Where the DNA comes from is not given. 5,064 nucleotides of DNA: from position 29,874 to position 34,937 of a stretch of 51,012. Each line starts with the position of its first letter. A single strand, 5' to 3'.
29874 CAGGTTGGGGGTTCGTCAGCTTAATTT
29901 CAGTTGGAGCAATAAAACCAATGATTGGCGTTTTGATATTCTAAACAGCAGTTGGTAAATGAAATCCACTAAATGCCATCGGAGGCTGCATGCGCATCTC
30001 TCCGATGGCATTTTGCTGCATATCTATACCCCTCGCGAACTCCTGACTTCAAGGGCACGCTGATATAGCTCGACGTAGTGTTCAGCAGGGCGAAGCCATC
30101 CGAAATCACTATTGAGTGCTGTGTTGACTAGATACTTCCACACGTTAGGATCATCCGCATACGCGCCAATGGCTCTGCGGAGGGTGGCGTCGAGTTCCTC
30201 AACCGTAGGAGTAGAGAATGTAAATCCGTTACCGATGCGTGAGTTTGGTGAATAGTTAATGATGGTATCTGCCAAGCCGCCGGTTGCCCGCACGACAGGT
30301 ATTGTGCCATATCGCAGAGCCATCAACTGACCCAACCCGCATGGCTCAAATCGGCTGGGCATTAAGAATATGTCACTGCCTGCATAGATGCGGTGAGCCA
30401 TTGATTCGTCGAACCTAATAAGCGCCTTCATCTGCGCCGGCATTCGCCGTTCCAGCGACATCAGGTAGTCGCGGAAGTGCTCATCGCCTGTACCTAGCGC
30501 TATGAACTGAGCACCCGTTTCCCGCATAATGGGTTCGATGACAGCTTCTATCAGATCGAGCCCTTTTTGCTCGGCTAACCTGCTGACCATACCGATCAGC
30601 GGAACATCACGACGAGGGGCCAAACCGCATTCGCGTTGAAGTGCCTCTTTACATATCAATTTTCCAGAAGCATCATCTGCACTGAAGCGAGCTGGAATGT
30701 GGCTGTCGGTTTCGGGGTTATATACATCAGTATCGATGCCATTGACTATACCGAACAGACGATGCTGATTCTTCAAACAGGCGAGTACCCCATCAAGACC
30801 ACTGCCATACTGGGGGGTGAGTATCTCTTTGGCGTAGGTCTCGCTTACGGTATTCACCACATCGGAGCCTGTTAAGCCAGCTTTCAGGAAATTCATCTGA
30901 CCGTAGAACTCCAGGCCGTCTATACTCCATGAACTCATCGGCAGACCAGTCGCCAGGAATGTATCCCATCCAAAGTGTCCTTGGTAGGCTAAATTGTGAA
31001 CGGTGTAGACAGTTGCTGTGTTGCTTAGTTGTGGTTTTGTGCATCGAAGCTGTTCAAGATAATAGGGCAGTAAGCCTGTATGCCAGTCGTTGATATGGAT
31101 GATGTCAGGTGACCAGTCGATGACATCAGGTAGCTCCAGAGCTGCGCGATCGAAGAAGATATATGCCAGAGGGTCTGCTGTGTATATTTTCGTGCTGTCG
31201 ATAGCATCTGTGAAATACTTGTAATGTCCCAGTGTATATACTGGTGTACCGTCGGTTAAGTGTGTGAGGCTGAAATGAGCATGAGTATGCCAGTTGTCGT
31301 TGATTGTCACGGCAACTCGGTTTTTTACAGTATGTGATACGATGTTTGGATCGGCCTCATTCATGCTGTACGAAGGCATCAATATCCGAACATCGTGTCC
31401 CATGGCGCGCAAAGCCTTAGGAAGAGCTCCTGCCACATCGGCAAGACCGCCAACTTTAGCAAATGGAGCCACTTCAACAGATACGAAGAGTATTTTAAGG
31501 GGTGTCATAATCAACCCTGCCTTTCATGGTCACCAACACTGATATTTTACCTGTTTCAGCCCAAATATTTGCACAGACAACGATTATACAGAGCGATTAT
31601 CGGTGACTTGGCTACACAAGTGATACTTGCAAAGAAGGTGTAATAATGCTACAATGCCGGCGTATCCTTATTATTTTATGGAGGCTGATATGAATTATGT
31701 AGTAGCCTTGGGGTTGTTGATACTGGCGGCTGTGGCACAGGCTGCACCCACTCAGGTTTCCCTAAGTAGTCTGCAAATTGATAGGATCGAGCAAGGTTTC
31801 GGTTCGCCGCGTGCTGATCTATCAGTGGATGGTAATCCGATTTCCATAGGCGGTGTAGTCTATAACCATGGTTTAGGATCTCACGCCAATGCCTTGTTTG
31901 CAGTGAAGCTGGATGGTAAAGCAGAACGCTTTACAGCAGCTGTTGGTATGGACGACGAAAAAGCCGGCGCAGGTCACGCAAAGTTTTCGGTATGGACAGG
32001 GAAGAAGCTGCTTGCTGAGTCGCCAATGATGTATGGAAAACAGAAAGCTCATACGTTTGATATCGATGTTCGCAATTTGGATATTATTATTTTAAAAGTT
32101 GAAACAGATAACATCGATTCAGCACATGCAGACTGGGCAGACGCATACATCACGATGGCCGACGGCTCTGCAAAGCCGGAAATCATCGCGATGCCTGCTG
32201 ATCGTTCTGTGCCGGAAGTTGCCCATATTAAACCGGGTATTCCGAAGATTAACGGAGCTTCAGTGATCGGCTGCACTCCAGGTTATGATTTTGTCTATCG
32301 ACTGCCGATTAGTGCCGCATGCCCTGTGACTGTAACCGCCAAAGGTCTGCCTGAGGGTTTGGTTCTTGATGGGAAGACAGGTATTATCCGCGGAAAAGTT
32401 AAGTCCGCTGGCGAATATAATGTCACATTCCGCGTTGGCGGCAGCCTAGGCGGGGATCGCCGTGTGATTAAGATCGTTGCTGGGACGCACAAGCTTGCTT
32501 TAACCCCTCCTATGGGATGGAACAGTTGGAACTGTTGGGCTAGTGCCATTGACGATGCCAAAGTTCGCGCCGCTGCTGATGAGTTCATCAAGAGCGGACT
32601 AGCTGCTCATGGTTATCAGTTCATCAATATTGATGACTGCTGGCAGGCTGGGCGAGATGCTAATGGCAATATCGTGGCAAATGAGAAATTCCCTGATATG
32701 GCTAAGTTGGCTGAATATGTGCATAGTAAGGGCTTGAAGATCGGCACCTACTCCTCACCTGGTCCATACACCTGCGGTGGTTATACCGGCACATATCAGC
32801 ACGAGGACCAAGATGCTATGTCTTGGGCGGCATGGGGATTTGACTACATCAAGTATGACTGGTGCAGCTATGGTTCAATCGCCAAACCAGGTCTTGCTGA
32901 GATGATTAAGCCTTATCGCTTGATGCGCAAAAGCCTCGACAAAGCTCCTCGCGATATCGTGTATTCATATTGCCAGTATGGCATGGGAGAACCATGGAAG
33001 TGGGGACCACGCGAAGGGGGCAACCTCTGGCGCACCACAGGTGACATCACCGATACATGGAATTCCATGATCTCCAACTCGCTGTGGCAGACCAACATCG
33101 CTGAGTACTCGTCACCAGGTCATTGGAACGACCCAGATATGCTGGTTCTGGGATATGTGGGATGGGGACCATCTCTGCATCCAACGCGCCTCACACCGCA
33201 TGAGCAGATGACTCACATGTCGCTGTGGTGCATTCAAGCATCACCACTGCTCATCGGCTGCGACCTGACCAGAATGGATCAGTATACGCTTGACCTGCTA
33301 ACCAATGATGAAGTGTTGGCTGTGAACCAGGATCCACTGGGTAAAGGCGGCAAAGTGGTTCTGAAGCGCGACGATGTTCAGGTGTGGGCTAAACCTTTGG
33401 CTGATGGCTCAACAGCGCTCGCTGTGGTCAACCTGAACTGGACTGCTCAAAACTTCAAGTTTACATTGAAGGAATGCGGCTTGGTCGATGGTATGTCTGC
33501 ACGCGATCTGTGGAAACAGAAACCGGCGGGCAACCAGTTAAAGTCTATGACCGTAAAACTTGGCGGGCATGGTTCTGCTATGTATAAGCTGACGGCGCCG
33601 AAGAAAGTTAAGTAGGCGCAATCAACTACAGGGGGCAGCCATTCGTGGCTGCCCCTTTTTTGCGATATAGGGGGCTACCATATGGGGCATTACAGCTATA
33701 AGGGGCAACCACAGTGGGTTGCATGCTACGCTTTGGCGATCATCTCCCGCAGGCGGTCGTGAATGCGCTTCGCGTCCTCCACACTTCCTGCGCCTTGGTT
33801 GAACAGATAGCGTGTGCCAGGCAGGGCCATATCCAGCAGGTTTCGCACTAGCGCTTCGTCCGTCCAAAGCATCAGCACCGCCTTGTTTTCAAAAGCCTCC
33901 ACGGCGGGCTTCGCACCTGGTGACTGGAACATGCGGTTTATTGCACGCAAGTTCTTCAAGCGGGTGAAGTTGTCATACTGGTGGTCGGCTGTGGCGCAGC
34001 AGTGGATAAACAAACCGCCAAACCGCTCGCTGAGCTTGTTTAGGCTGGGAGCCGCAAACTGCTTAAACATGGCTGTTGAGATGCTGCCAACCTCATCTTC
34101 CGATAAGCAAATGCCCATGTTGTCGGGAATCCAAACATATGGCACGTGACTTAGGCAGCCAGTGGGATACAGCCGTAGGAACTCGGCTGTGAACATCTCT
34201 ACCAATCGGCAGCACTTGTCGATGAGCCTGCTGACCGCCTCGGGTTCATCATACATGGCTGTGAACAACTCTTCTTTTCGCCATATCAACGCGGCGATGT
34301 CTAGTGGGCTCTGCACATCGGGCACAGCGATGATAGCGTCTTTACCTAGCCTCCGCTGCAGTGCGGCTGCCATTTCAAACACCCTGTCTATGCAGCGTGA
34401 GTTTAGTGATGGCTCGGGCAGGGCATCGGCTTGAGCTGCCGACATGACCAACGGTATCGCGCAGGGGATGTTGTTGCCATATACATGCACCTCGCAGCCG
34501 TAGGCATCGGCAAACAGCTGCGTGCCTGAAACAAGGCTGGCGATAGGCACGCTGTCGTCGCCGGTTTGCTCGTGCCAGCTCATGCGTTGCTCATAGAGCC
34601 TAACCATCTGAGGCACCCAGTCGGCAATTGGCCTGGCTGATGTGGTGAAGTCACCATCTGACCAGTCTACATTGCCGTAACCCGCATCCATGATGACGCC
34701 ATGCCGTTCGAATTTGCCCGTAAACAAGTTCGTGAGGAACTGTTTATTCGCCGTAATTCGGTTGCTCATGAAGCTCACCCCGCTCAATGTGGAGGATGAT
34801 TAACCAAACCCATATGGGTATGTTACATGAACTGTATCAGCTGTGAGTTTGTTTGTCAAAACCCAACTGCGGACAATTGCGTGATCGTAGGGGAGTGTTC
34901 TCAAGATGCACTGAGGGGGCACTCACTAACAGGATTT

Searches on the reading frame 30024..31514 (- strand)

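Call 15: search_protein_families(library=pfam, proteins=[window:30024-31514:-], max_evalue=0.00001)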
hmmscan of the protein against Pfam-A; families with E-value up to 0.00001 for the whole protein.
window:30024-31514:- (496 aa): 5 families
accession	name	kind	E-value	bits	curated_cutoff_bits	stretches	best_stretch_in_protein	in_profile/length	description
PF08323.17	Glyco_transf_5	-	4.6e-77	259.4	22.7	1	7-244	1-237/239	Starch synthase catalytic domain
PF00534.26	Glycos_transf_1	-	3.1e-13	50.1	26.4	1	303-449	14-156/172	Glycosyl transferases group 1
PF13692.12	Glyco_trans_1_4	-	4.9e-10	40.3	27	1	305-442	2-133/142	Glycosyl transferases group 1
PF13439.12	Glyco_transf_4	-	2.1e-08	34.8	28.5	0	21-231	1-148/170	Glycosyltransferase Family 4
PF13579.12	Glyco_trans_4_4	-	8.2e-07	29.9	29.7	0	22-188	1-117/158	Glycosyl transferase 4-like domain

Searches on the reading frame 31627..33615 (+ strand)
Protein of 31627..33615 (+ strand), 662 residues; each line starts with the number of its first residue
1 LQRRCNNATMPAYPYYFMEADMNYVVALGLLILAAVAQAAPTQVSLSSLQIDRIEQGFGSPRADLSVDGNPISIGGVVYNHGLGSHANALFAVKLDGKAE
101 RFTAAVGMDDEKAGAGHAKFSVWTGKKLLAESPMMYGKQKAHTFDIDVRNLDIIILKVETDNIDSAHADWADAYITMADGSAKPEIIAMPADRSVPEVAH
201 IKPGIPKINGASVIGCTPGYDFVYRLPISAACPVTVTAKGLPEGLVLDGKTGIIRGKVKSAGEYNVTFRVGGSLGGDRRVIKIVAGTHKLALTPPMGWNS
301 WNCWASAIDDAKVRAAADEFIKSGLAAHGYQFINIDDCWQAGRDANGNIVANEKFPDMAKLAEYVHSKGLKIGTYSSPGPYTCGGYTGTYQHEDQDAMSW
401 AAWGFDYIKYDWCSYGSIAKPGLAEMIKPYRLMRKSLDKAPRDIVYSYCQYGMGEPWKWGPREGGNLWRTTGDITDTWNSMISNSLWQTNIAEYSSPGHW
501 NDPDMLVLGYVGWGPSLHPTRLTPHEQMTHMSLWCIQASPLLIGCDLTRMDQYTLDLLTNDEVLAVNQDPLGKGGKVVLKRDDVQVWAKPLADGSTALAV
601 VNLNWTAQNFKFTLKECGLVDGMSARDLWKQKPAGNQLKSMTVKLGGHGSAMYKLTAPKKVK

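Call 15: search_protein_families(library=pfam, proteins=[window:31627-33615:+], max_evalue=0.00001)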
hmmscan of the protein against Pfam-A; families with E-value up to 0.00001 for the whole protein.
window:31627-33615:+ (662 aa): 4 families
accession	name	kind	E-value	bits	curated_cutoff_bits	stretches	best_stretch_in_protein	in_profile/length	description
PF16499.11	Melibiase_2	-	4e-55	187.6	23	1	293-569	1-284/284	Alpha galactosidase A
PF08305.17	NPCBM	-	2.2e-34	118.9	23.9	1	43-175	2-136/137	NPCBM/NEW2 domain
PF17801.7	Melibiase_C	-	8.8e-17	61.4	22.9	1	582-655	2-71/71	Alpha galactosidase C-terminal beta sandwich domain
PF05345.18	He_PIG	-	2.5e-06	28.3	24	1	232-274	37-83/96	Putative Ig domain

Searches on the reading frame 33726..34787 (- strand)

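Call 15: search_protein_families(library=pfam, proteins=[window:33726-34787:-], max_evalue=0.00001)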
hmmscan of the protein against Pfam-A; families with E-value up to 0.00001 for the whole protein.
window:33726-34787:- (353 aa): 1 family
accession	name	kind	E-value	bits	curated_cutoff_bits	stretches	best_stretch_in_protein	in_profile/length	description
PF01208.23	URO-D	-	7.4e-12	45.4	23.9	1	83-272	68-254/346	Uroporphyrinogen decarboxylase (URO-D)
